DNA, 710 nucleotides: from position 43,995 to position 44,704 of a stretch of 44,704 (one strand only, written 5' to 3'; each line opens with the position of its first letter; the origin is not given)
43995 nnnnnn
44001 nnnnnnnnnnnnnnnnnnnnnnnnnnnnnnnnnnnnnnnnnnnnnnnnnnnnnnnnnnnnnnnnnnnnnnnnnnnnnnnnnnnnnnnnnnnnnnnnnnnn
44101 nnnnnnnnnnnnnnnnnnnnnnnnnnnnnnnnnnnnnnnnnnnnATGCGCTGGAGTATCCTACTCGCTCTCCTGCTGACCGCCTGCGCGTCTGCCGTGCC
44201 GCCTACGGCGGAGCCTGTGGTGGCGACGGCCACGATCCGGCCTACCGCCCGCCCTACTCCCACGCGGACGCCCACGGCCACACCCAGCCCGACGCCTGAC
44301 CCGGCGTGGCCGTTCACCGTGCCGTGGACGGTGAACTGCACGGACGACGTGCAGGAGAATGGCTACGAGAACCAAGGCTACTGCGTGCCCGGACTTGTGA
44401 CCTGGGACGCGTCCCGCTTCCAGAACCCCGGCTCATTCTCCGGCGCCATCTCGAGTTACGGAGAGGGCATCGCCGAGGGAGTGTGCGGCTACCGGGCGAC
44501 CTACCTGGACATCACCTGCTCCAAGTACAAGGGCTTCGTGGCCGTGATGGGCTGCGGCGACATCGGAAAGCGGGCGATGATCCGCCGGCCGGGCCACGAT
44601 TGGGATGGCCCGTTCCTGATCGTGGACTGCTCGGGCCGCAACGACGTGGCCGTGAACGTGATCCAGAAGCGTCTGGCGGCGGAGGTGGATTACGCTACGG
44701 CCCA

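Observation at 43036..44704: Lipoprotein LCP (LytR-CpsA-Psr) enzyme and a second coupled lipoprotein downstream of the lysis genes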

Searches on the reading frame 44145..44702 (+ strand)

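Call 6: search_protein_families(library=pfam, proteins=[window:44145-44702:+], max_evalue=0.01)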
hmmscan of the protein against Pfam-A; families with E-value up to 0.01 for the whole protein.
window:44145-44702:+ (186 aa): 0 families

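Call 7: search_protein_families(library=ncbifam, proteins=[window:44145-44702:+], max_evalue=0.01)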
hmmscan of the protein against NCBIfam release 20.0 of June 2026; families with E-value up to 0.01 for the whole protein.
window:44145-44702:+ (186 aa): 1 family
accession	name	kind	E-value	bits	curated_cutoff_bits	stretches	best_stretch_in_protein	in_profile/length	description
NF041057.1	Rcas_1661_fam_Se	equivalog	0.00011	21.8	190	1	5-83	3-85/247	Rcas_1661 family thioredoxin-like (seleno)lipoprotein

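Call 8: search_protein_families(library=phrogs, proteins=[window:44145-44702:+], max_evalue=0.001)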
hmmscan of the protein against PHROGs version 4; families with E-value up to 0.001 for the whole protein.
window:44145-44702:+ (186 aa): 0 families
